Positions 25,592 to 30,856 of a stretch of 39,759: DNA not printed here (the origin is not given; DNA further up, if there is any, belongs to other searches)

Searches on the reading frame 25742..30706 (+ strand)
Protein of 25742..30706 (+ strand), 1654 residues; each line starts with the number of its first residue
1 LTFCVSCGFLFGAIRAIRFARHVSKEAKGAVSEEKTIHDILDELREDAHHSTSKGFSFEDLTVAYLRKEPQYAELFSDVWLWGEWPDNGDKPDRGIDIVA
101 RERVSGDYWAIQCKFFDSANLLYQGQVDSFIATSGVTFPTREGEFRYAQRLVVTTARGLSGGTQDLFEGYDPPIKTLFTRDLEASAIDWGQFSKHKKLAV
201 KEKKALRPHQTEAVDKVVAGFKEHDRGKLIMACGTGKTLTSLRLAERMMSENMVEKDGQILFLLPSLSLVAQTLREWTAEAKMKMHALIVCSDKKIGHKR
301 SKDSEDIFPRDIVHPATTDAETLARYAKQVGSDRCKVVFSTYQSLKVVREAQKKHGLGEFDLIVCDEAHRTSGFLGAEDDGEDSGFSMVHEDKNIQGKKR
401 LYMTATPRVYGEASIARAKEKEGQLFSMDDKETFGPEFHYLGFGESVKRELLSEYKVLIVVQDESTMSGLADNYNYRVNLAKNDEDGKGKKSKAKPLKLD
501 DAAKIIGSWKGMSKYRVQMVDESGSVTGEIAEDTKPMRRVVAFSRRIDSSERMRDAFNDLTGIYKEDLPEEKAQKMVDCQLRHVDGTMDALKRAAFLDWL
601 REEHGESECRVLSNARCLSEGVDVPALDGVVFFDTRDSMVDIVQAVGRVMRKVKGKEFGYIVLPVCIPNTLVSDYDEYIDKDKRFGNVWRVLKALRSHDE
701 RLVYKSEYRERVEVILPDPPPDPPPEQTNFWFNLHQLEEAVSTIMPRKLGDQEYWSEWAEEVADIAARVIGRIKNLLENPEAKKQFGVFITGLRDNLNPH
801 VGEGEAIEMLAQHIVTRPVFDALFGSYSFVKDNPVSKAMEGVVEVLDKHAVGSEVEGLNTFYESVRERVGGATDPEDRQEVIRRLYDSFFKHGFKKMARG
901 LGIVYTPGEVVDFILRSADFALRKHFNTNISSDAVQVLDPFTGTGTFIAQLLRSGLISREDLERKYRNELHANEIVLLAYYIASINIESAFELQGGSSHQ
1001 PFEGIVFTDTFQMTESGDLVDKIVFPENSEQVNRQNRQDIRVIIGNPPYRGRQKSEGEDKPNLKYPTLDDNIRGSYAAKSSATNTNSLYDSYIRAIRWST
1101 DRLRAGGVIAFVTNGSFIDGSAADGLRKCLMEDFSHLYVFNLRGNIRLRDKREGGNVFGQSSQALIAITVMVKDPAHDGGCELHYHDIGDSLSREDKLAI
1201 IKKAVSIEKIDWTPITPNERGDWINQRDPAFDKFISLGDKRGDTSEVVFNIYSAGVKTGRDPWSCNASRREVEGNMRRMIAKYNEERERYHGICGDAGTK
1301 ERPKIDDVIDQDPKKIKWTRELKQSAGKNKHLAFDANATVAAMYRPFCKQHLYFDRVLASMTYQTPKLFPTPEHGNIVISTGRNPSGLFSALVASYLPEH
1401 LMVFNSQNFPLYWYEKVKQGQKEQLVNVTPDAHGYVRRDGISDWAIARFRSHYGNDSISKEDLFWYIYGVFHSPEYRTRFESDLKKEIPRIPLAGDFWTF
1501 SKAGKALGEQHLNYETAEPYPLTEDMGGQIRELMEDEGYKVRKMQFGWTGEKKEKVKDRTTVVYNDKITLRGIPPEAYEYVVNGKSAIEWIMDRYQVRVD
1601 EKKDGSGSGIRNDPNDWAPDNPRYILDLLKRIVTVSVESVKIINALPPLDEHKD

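Call 8: search_protein_families(library=pfam, proteins=[window:25742-30706:+])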
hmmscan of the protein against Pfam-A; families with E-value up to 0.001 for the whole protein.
window:25742-30706:+ (1654 aa): 9 families
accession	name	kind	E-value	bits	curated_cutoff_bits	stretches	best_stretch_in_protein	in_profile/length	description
PF18135.7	Type_ISP_C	-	4.2e-103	345.5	25.9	1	1248-1628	2-342/342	Type ISP C-terminal specificity domain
PF22240.1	ISP_coupler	-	1.4e-44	151.9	27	1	754-875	1-124/126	Type ISP restriction-modification enzyme, coupler domain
PF13156.12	Mrr_cat_2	-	6.2e-35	120.3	22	1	68-197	2-125/127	Restriction endonuclease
PF04851.21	ResIII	-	2.7e-27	96.1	22.5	1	204-408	2-163/164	Type III restriction enzyme, res subunit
PF00270.35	DEAD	-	2.8e-10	40.6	26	1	208-407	2-160/167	DEAD/DEAH box helicase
PF00271.37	Helicase_C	-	1.3e-09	38.7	23.5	1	573-651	38-108/110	Helicase conserved C-terminal domain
PF07669.17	Eco57I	-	2.6e-07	31.3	25.3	1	1020-1137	59-160/171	Eco57I restriction-modification methylase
PF02384.22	N6_Mtase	-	7.6e-05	22.6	20.4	1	880-1133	4-204/311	N-6 DNA Methylase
PF00176.29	SNF2-rel_dom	-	7.8e-05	22.3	24.9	1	232-371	25-137/290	SNF2-related domain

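Call 70: search_solved_structures(query=window:25832-30706:+, max_evalue=1e-10)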
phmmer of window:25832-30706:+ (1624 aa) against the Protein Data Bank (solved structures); distinct sequences matched with E-value up to 1e-10: 3.
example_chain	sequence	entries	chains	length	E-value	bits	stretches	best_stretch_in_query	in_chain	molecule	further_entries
4xqk_A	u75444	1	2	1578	0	1141.2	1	5-1619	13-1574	LlaBIII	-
5ffj_A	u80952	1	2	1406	0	1084.9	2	167-1385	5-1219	Endonuclease and methylase LlaGI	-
7lo5_A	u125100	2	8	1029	2.3e-140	472.6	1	759-1617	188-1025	Site-specific DNA-methyltransferase (adenine-specific)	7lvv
